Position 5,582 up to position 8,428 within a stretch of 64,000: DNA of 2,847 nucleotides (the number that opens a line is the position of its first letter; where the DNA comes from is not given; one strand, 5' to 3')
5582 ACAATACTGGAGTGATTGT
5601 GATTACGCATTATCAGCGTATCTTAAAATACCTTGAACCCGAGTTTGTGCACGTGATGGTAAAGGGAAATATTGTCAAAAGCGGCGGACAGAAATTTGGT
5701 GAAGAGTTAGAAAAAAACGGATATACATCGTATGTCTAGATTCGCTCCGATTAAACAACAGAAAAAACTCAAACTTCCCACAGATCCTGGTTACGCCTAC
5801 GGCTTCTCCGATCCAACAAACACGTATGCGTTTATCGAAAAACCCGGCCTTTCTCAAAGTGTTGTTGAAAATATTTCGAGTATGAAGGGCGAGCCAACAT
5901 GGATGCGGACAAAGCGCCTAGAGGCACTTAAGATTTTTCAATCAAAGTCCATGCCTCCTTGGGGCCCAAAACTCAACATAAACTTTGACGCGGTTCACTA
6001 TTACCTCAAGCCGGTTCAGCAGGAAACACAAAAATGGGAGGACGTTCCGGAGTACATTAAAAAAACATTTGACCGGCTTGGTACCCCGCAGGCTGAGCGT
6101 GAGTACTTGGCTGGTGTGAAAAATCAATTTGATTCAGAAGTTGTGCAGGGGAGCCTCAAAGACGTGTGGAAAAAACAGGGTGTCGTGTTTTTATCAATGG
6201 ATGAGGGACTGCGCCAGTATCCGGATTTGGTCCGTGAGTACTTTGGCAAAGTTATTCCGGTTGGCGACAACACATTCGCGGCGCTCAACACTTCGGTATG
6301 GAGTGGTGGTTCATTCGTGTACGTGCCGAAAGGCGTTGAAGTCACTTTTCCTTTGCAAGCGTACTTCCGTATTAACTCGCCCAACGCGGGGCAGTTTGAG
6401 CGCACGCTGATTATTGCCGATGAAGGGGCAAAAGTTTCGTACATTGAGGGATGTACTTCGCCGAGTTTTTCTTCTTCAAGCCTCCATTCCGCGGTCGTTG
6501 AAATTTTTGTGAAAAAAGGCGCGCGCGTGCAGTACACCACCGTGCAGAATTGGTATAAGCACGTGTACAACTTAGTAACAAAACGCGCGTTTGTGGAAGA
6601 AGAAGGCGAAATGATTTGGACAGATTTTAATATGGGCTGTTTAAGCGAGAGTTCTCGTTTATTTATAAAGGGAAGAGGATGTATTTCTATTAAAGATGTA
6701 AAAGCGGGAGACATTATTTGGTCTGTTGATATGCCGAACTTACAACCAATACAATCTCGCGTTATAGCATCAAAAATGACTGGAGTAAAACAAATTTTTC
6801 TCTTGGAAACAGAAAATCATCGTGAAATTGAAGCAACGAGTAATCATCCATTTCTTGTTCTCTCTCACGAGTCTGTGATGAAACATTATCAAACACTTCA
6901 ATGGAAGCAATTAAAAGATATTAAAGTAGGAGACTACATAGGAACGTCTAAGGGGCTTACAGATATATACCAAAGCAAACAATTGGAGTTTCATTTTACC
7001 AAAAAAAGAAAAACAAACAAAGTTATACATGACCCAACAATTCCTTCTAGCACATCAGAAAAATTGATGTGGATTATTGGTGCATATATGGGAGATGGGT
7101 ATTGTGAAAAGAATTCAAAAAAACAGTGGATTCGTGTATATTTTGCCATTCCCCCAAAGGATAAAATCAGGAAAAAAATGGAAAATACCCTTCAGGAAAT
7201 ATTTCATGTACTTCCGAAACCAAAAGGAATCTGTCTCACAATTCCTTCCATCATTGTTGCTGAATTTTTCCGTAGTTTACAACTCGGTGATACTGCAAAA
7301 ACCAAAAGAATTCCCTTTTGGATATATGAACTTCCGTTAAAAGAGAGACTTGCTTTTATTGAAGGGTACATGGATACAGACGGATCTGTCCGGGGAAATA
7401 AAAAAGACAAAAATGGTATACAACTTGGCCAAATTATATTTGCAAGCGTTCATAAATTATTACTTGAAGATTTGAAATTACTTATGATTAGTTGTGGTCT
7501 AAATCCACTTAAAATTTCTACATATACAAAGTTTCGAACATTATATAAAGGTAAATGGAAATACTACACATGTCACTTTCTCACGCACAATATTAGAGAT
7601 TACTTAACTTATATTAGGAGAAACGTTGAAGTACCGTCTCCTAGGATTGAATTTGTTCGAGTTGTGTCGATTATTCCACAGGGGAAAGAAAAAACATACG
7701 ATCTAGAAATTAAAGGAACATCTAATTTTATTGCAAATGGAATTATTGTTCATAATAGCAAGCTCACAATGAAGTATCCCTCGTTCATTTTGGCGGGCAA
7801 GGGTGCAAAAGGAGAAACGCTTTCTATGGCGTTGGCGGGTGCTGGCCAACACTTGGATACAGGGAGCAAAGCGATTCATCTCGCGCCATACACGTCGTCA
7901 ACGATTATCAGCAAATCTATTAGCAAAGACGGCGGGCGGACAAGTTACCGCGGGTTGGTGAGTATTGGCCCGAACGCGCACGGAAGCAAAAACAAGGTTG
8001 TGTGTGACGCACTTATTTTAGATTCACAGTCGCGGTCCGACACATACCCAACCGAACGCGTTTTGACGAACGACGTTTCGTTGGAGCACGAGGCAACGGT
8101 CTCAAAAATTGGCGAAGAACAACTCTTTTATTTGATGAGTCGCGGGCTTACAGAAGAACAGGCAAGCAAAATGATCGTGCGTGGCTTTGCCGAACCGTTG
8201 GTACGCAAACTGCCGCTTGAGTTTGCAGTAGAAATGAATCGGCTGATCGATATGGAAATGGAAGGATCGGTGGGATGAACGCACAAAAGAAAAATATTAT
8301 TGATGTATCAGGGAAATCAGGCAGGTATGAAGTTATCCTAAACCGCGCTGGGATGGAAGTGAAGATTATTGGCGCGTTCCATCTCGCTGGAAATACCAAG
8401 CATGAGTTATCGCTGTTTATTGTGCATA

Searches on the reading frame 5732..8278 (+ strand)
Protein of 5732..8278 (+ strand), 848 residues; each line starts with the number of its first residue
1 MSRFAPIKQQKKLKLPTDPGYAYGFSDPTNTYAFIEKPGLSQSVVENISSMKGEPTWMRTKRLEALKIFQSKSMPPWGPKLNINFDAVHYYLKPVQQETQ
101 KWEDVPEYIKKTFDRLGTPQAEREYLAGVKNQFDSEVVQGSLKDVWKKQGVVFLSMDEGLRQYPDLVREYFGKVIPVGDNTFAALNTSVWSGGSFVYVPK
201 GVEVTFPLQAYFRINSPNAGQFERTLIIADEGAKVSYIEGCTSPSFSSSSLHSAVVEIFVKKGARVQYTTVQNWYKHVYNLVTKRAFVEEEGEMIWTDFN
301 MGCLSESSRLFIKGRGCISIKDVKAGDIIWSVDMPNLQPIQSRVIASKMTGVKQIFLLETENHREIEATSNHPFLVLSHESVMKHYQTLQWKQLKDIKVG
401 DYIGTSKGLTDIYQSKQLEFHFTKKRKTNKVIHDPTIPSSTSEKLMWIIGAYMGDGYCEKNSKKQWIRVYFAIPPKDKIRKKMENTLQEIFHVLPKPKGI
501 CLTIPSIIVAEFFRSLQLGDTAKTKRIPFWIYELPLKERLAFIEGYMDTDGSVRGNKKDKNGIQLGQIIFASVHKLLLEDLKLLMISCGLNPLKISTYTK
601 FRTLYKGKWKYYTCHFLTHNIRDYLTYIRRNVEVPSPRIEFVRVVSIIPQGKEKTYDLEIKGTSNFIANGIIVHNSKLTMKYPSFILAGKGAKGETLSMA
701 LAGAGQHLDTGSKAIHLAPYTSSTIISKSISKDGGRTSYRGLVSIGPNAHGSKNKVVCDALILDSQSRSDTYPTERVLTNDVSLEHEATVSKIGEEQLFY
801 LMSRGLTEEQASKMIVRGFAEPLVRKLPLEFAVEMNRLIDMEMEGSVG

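Call 103: search_protein_families(library=pfam, proteins=[window:5732-8278:+], max_evalue=0.001)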
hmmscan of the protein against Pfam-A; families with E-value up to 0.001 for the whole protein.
window:5732-8278:+ (848 aa): 5 families
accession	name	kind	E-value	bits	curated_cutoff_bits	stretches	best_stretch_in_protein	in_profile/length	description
PF01458.23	SUFBD_core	-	1.9e-79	266.9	27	2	673-819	86-232/232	SUF system FeS cluster assembly, SufBD core domain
PF14890.11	Intein_splicing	-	2.4e-19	70.1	35.8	1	319-675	11-155/155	Intein splicing domain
PF19295.5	SufBD_N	-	2.9e-12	47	23.5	1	147-209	109-171/172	SufBD protein N-terminal region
PF14528.11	LAGLIDADG_3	-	5e-09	36.7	22.5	1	539-592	3-50/82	LAGLIDADG-like domain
PF01079.26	Hint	-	0.00036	20.6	29.7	1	301-414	11-125/213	Hint module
